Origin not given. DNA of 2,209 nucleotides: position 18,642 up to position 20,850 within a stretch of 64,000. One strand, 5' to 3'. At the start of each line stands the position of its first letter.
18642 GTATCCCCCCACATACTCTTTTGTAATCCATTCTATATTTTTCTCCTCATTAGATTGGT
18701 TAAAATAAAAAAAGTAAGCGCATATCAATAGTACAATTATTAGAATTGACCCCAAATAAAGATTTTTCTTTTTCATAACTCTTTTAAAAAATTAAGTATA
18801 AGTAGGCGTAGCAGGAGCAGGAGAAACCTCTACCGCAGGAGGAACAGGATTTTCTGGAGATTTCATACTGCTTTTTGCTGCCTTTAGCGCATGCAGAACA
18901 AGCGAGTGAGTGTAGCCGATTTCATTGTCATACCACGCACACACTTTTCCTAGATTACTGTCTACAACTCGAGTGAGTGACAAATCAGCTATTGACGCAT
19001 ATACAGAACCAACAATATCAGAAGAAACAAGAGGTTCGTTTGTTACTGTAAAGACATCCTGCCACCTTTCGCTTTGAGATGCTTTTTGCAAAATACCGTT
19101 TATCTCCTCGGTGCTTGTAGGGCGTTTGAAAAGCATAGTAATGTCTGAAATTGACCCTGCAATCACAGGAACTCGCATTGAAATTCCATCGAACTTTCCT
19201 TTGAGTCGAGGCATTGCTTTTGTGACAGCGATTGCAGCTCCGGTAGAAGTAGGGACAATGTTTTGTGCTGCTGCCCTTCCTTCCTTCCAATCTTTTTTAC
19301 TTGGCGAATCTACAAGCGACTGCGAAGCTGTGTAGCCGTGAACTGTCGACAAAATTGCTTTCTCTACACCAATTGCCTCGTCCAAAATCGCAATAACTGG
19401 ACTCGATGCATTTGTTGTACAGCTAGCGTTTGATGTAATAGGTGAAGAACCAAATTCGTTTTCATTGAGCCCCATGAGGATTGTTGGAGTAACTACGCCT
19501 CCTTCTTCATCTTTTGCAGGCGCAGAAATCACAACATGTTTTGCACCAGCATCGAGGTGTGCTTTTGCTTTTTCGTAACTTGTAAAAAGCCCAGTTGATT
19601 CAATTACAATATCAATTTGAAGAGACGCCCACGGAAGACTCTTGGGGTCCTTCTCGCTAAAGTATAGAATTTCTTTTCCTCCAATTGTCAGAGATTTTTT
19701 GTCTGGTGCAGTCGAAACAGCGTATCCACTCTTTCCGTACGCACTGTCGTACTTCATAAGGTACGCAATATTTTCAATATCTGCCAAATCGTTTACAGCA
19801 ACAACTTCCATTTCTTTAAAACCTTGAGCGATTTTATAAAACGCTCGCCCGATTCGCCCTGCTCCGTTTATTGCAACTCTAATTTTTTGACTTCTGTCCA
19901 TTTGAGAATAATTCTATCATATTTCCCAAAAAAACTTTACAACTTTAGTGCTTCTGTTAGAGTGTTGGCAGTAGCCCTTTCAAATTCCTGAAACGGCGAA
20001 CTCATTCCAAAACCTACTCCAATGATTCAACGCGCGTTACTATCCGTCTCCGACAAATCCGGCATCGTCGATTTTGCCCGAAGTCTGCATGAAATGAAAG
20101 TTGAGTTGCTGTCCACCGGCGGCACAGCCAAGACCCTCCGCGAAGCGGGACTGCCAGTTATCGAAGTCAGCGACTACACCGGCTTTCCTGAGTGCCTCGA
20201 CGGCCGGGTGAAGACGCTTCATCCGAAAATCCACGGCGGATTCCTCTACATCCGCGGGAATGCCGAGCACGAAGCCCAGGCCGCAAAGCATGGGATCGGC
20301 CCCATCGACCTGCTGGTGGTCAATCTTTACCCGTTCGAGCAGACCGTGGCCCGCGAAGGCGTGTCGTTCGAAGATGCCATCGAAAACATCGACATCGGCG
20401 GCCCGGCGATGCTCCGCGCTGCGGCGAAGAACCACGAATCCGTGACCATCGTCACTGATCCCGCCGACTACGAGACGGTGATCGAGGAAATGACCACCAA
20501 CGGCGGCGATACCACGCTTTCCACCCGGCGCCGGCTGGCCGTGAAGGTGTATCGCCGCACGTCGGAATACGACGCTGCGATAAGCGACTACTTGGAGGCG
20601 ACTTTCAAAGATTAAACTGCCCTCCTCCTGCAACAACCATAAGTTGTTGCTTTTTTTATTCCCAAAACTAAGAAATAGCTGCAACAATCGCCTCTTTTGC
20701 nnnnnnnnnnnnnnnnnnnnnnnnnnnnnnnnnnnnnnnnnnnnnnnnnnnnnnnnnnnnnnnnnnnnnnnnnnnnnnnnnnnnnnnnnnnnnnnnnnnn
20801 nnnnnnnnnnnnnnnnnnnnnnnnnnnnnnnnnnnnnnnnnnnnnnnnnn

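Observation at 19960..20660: High-GC island encoding only the IMP-cyclohydrolase domain of PurH: a foreign gene fragment with its own promoter-like and terminator signals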

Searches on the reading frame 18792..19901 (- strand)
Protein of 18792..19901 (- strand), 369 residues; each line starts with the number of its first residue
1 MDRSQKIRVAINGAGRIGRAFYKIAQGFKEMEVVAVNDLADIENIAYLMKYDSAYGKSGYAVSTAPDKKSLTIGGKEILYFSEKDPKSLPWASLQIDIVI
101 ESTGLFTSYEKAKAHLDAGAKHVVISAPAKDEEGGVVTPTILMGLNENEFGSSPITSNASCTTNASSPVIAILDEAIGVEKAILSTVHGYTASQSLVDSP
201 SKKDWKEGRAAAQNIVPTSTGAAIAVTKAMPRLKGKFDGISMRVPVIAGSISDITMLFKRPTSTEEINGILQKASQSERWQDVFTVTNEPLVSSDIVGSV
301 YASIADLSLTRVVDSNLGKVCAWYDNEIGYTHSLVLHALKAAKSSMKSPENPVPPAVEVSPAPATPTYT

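Call 4: search_protein_families(library=pfam, proteins=[window:18792-19901:-])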
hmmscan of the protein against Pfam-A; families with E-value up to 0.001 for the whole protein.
window:18792-19901:- (369 aa): 2 families
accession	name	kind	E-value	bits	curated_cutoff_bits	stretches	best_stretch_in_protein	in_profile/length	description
PF02800.25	Gp_dh_C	-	5.8e-51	172.6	24.4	1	168-324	3-158/158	Glyceraldehyde 3-phosphate dehydrogenase, C-terminal domain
PF00044.30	Gp_dh_N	-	4.6e-32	110.7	31.7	1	7-108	1-100/101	Glyceraldehyde 3-phosphate dehydrogenase, NAD binding domain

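Call 33: find_related_loci(query=window:18795-19901:-, collection=metagenome_contigs, flank=4000)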
Query window:18795-19901:- (369 aa) in metagenome_contigs; peptide patterns used: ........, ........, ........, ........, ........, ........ (x = any residue, [..] = any of these).
88 stretches matched a pattern; 21 encode a relative of the query (tblastn E <= 1e-3); 21 distinct loci.
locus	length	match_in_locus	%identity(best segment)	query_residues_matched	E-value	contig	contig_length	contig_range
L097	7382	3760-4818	74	5-368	0e+0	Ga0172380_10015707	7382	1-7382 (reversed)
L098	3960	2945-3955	77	1-337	0e+0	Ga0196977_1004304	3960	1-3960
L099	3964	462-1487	75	3-343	0e+0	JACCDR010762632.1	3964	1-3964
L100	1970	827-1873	74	1-348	0e+0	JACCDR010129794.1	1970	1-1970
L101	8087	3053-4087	74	1-345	4e-177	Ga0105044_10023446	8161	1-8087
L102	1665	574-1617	73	4-353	0e+0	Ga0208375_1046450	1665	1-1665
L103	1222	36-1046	70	6-342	5e-174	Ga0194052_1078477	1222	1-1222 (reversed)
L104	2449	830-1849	67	7-343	4e-165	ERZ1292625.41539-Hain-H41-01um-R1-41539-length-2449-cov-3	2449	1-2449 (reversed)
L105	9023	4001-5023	65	4-339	4e-153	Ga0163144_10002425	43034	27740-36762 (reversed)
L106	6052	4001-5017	65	5-343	1e-152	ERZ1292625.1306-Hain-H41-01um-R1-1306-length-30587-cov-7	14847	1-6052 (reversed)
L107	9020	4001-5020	66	8-344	4e-152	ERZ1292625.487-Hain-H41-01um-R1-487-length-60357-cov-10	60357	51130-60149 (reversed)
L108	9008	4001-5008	65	5-340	1e-150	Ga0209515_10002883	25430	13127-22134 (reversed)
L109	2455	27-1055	61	3-342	4e-151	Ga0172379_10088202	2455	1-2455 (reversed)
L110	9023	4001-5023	60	3-343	4e-142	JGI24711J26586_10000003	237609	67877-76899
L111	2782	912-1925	62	8-342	1e-144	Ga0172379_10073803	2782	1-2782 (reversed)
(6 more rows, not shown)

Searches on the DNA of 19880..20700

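Call 51: search_rna_families(source=window, start=19880, end=20700, threshold=evalue, max_evalue=5)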
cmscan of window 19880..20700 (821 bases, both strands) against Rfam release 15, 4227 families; matches with E-value up to 5: 0.
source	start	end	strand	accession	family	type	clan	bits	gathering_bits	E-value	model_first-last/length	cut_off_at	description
